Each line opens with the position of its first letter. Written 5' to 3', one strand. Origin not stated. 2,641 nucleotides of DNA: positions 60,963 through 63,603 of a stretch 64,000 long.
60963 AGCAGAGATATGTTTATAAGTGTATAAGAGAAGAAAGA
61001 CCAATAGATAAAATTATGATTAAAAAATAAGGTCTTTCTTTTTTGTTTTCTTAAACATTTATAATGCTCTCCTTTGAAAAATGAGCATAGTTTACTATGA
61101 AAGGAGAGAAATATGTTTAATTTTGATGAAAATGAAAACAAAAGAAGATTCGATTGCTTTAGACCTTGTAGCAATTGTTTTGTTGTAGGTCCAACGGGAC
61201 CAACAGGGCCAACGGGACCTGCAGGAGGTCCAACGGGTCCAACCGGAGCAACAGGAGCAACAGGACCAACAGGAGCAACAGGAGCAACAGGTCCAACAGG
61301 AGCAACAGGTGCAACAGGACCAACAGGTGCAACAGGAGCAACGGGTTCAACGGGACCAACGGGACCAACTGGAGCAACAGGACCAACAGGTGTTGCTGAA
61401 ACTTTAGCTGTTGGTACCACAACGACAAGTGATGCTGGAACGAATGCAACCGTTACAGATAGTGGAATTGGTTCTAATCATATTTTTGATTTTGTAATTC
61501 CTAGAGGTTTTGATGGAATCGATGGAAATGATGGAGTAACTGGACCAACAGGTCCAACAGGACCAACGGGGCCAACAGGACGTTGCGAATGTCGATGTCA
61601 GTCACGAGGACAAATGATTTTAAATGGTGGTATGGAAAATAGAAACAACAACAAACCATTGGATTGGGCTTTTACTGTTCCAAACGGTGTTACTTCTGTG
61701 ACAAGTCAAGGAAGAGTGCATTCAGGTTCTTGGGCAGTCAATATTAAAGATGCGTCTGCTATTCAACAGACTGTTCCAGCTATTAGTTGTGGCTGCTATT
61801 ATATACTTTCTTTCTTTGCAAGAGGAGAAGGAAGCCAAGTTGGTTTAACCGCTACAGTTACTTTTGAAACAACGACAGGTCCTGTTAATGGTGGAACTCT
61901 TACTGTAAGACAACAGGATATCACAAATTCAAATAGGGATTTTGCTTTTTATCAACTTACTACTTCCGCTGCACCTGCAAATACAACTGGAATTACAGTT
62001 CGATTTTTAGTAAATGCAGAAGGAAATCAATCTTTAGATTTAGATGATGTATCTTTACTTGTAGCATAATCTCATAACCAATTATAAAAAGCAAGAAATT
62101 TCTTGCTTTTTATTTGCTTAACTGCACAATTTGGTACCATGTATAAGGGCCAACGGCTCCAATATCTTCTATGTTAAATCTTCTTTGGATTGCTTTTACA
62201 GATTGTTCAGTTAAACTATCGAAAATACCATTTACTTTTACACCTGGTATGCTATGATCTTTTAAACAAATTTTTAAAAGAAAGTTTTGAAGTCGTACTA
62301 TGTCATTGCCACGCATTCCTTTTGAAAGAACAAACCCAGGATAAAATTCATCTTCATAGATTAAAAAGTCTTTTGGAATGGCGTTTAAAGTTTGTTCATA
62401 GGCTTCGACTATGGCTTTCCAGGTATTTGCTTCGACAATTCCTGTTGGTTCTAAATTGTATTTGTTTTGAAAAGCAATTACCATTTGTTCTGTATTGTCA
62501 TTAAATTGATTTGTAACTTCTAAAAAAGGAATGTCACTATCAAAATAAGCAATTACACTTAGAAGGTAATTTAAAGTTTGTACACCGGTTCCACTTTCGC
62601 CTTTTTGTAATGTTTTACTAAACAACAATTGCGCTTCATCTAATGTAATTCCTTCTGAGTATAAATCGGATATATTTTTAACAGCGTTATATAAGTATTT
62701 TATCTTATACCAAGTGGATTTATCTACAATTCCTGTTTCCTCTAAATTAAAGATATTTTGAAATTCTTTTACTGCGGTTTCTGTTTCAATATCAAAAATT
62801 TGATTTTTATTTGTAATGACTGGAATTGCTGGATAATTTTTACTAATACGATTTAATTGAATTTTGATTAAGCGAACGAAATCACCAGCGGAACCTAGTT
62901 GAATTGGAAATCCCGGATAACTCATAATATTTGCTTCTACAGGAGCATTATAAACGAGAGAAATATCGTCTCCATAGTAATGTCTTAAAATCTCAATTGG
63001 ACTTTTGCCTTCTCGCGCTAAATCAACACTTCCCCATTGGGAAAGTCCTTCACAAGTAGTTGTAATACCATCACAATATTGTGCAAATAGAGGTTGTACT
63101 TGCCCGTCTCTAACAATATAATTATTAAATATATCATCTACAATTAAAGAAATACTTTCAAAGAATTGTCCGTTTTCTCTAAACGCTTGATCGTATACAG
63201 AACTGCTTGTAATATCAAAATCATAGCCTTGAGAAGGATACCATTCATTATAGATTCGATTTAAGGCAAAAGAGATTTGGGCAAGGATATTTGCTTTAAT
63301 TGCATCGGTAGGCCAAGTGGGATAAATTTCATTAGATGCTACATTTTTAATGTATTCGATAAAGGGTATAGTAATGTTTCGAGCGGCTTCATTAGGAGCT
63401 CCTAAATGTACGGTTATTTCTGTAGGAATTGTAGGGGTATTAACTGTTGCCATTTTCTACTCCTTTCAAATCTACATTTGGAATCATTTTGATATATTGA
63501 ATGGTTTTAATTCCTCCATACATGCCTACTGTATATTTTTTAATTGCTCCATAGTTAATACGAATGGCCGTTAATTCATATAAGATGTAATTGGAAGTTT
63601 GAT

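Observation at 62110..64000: Naturally split SleC: pre-domain as a separate gene, enzyme encoded at the mature start with no pro-peptide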

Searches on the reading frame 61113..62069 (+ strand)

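Call 3: search_protein_families(library=pfam, proteins=[window:61113-62069:+], max_evalue=0.01)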
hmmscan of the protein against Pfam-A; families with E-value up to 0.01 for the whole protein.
window:61113-62069:+ (318 aa): 1 family
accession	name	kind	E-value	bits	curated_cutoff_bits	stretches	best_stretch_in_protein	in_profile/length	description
PF01391.23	Collagen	-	5.6e-11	42.5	27.2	2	39-87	1-58/60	Collagen triple helix repeat (20 copies)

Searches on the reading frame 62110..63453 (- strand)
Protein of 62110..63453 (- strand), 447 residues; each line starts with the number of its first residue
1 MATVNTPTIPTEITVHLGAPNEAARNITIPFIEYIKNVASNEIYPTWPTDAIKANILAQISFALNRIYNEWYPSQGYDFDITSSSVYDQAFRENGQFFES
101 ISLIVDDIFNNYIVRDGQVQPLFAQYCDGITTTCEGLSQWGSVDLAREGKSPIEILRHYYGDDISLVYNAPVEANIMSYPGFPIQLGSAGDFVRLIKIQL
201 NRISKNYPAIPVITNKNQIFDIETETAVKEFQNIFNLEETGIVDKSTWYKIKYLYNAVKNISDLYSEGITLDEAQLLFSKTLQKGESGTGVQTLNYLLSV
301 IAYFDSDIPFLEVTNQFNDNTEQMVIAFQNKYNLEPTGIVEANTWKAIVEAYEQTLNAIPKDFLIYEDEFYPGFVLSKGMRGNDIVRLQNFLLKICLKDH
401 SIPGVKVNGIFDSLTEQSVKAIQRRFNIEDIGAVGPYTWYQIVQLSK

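Call 3: search_protein_families(library=pfam, proteins=[window:62110-63453:-], max_evalue=0.01)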
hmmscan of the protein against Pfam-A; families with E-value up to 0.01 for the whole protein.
window:62110-63453:- (447 aa): 2 families
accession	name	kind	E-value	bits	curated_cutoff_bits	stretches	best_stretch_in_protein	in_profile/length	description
PF01471.23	PG_binding_1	-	1.2e-31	109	23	3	190-250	2-56/57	Putative peptidoglycan binding domain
PF08486.15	SpoIID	-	2e-05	25.6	23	1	28-93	10-69/97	Stage II sporulation protein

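Call 4: search_protein_families(library=ncbifam, proteins=[window:62110-63453:-], max_evalue=0.01)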
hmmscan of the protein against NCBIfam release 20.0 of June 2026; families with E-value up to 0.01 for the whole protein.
window:62110-63453:- (447 aa): 6 families
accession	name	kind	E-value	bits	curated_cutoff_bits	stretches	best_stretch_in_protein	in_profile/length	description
TIGR02869.1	spore_SleB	equivalog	3.1e-17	63.1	236.5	3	184-257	7-74/201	spore cortex-lytic enzyme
NF052377.1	lmo1851_S41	exception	2.9e-12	46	725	1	279-357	381-454/468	lmo1851 family serine protease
TIGR02669.1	SpoIID_LytB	domain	3.7e-12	46.7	83.3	2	136-161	239-264/270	SpoIID/LytB domain-containing protein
NF052335.1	PdgHdaseHSB129560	equivalog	1.5e-09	37.6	500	0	282-350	200-263/330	peptidoglycan hydrolase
TIGR02870.1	spore_II_D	equivalog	4.6e-09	35.8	234.75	1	136-162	306-332/338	stage II sporulation protein D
NF052336.1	PdgHdaseHSB100310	equivalog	5.2e-08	32.6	500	0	313-349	211-314/316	peptidoglycan hydrolase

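Call 5: search_solved_structures(query=window:62110-63453:-, max_evalue=0.01, show_alignments=2)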
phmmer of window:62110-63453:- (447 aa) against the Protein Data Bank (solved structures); distinct sequences matched with E-value up to 0.01: 3.
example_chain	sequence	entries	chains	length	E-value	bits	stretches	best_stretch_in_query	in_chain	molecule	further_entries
9h68_A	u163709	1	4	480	1.3e-72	248.5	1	4-264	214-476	Spore cortex-lytic enzyme pre-pro-form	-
5tv7_A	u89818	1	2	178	0.0003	23.2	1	228-355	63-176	Putative peptidoglycan-binding/hydrolysing protein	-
4rwr_A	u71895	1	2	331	0.0014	21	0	21-93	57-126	Stage II sporulation protein D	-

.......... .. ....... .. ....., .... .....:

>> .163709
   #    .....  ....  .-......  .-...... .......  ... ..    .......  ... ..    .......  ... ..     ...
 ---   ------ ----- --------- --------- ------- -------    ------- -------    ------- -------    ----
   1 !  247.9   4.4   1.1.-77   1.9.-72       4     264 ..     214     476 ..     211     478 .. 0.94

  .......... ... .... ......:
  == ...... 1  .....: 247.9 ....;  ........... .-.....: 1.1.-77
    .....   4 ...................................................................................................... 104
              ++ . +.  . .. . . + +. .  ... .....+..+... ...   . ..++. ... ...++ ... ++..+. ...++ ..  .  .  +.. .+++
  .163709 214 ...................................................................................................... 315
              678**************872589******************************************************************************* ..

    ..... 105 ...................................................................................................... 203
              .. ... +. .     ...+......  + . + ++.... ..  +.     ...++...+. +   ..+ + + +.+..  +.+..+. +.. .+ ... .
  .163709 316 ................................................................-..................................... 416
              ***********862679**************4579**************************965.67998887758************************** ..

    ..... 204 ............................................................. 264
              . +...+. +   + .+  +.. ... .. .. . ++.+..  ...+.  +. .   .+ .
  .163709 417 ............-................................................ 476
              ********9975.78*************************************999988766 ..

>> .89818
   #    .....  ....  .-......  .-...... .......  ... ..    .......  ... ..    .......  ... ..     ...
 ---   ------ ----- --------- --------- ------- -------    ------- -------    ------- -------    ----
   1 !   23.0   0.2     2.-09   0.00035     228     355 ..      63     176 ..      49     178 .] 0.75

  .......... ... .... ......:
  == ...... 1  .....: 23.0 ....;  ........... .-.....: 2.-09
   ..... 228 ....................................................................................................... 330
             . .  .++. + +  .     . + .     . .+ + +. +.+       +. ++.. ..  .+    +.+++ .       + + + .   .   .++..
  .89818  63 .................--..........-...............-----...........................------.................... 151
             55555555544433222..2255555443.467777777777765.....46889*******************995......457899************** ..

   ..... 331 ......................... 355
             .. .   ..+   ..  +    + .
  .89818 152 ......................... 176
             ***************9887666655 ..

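Call 18: find_homologous_proteins(query=window:62110-63453:-)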
Query window:62110-63453:- (447 aa): 8000 proteins with E <= 0.001 among 8000 candidates; the best 120 are listed.
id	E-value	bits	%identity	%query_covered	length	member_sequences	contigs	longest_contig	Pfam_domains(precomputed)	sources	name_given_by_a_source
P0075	1.5e-298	1008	100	100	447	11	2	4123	PF01471.24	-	-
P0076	2.8e-270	915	98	93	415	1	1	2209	PF08486.16,PF01471.24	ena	-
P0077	1.2e-243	827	80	100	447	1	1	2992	PF01471.24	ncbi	-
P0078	1.2e-243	827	80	100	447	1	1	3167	PF01471.24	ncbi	-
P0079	3.2e-240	816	77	100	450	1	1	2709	PF01471.24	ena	-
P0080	1.3e-239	814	93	89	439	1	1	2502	PF01471.24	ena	-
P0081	2.2e-239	813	77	100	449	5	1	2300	PF08486.16,PF01471.24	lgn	-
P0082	4.7e-237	805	78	100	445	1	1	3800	PF01471.24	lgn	-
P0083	3.3e-217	740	72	99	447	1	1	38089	PF08486.16,PF01471.24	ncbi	-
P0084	3.5e-215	733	70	100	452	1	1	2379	PF08486.16,PF01471.24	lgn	-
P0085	8.1e-215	732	71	99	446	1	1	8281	PF08486.16,PF01471.24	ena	-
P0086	1.5e-214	731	71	100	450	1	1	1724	PF08486.16,PF01471.24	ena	-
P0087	2.6e-214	730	71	100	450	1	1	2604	PF08486.16,PF01471.24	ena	-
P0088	4.2e-214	730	71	100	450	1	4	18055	PF08486.16,PF01471.24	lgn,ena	-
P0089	4.4e-214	730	71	100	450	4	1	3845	PF08486.16,PF01471.24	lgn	-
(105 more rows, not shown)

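Call 96: predict_structure(alignment_id=A4)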
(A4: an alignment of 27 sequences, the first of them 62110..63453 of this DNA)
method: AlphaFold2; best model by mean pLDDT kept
length: 447 residues; sequences in the alignment: 27
mean_pLDDT: 62.2   pTM: 0.55
mean pLDDT of the five models: 62.2, 61.6, 60.5, 60.5, 60.2
residues with pLDDT >= 90: 77; 70-90: 130; 50-70: 51; < 50: 189
segments of 3 or more residues with pLDDT < 50: 1-29, 35-48, 50-140, 163-182, 256-279
pLDDT, mean of each block of 10 residues (from residue 1): 30 44 44 46 43 45 34 25 28 31 33 35 34 40 54 52 37 30 71 77 75 85 92 78 67 46 30 37 81 86 85 84 92 87 75 78 70 86 92 92 91 95 90 89 91
secondary structure, 60 per line:
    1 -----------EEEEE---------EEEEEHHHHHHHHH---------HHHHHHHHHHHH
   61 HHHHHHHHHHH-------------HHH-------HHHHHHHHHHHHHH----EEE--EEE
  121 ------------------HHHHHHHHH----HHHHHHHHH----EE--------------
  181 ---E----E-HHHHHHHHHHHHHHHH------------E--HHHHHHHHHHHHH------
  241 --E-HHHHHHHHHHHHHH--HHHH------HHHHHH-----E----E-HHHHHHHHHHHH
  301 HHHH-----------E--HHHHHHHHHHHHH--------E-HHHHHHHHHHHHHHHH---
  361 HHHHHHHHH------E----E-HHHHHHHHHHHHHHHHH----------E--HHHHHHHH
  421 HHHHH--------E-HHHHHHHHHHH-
elements in order: E12-16 E26-30 H31-39 H49-71 H95-108 E113-115 E118-120 H139-147 H152-160 H191-206 H222-234 H245-258 H261-264 H271-276 H289-304 H319-331 H342-357 H361-369 H383-399 H413-425 H436-446
